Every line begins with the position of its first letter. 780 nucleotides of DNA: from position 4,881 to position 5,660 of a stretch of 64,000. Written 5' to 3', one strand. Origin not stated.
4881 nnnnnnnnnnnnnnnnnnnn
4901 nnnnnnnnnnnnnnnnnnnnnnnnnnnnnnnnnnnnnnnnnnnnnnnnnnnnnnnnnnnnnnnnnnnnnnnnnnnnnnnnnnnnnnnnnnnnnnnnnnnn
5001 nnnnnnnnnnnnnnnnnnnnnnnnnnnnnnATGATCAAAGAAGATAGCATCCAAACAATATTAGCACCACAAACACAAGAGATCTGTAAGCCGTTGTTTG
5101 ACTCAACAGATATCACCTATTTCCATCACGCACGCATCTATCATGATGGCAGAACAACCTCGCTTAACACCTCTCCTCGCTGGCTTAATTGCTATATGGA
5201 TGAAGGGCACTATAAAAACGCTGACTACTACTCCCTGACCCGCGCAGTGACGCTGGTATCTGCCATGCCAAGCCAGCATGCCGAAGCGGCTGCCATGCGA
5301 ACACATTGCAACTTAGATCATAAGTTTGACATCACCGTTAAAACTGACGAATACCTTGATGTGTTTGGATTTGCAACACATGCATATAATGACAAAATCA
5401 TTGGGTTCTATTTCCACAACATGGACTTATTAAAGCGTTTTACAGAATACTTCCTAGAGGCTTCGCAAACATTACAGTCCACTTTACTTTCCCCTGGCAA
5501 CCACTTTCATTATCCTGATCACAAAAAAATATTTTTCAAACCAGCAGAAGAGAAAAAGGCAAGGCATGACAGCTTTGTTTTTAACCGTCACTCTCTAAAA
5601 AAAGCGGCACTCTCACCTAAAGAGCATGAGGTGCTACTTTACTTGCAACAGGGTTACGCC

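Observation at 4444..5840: Translationally coupled tandem LuxR-type paralogs (one lacking its HTH) bracketed by a 24-bp perfect palindrome, sandwiched between two single-module GLUG genes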

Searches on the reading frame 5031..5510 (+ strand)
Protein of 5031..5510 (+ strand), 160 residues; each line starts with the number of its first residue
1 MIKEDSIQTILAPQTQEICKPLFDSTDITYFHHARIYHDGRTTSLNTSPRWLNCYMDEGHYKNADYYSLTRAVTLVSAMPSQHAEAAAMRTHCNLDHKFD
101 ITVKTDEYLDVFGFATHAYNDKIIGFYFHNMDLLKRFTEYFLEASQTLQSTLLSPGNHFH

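Call 24: search_solved_structures(query=A3, max_evalue=10)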
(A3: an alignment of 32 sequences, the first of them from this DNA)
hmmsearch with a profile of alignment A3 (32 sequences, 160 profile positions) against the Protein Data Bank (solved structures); distinct sequences matched with E-value up to 10: 1.
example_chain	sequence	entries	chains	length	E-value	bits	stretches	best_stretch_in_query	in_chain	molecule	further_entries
7ula_B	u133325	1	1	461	2.1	11.7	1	13-40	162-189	Alginate biosynthesis protein AlgK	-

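Call 26: find_homologous_proteins(query=A3, max_evalue=0.00001)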
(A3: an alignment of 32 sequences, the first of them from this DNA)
Query A3 (32 sequences) (160 aa, profile of the alignment): 15 proteins with E <= 0.00001 among 791 candidates.
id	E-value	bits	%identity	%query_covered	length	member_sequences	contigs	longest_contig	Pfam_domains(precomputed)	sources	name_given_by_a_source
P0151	6.8e-61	223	40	84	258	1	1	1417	PF00196.26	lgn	-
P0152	7.7e-60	220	34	99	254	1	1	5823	PF00196.26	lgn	-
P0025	9.8e-58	213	30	86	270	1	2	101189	PF00196.26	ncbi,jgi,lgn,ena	jgi:DNA-binding CsgD family transcriptional regulator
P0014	1.3e-57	212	32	99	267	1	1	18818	PF00196.26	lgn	-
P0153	1.9e-56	209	35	92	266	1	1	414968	PF00196.26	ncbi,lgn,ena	-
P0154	2.2e-56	208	30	94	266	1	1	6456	PF00196.26,PF08281.19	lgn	-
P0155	1.2e-55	206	33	82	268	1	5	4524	PF00196.26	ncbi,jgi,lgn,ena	-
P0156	1.5e-55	206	32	93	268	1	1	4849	PF00196.26,PF08281.19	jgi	-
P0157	1.1e-53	200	25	93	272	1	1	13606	PF00196.26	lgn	-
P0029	1.2e-53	199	28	86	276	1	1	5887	PF00196.26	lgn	-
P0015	9.7e-51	190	30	88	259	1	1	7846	PF00196.26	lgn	-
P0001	4.3e-50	188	100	100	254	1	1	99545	PF00196.26,PF08281.19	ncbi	-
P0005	1.8e-49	186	28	91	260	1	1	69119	PF00196.26,PF08281.19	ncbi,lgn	-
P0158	4.5e-39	152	29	86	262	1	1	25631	PF00196.26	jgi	-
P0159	3.9e-37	146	32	75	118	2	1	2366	-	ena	-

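Call 82: find_encoding_contigs(protein=P0153, flank=5000, max_places=2)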
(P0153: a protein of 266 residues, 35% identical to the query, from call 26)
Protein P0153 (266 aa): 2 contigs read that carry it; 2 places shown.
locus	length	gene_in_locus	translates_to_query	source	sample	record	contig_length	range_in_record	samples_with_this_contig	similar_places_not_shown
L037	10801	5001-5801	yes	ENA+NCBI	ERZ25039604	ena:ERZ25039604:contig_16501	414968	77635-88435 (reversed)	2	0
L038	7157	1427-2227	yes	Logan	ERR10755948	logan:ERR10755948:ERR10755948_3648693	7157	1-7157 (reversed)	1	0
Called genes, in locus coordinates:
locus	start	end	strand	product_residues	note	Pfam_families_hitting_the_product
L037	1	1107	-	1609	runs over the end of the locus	PF21075:GDH_ACT1, PF21073:GDH_HM1, PF21076:GDH_ACT2, PF21079:GDH_HM2, PF21077:GDH_ACT3, PF21078:GDH_HM3, PF05088:Bac_GDH_CD, PF21074:GDH_C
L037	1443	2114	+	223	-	PF00072:Response_reg, PF00486:Trans_reg_C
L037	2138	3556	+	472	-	PF08521:2CSK_N (faint), PF26769:HAMP_PhoQ (weak), PF00512:HisKA, PF02518:HATPase_c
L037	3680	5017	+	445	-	PF00083:Sugar_tr, PF07690:MFS_1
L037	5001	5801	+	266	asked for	PF00196:GerE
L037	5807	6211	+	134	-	PF00903:Glyoxalase, PF13669:Glyoxalase_4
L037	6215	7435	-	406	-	PF18130:ATPgrasp_N, PF01071:GARS_A (weak), PF02655:ATP-grasp_3, PF13535:ATP-grasp_4, PF15632:ATPgrasp_Ter (weak), PF18603:LAL_C2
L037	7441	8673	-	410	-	PF07690:MFS_1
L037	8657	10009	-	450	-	PF13380:CoA_binding_2, PF13607:Succ_CoA_lig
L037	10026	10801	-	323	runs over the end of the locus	PF07883:Cupin_2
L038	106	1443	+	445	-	PF00083:Sugar_tr, PF07690:MFS_1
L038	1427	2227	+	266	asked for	PF00196:GerE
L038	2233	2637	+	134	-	PF00903:Glyoxalase, PF13669:Glyoxalase_4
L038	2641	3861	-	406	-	PF18130:ATPgrasp_N, PF01071:GARS_A (weak), PF02655:ATP-grasp_3, PF13535:ATP-grasp_4, PF15632:ATPgrasp_Ter (weak), PF18603:LAL_C2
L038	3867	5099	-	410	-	PF07690:MFS_1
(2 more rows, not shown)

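Call 83: find_encoding_contigs(protein=P0152, flank=5000, max_places=2)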
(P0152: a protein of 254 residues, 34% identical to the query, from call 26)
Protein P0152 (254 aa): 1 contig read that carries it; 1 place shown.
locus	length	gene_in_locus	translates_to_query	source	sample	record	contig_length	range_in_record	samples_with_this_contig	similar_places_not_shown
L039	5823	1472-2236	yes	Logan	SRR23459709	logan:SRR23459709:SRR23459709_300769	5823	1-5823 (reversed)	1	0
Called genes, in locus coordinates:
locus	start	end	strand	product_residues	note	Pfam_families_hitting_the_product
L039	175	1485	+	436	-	PF00083:Sugar_tr, PF07690:MFS_1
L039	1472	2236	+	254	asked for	PF00196:GerE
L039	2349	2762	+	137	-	PF00903:Glyoxalase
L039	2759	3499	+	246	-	PF00106:adh_short, PF08659:KR, PF13561:adh_short_C2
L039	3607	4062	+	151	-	PF13279:4HBT_2, PF03061:4HBT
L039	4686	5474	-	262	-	PF00557:Peptidase_M24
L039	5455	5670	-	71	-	PF11903:ParD_like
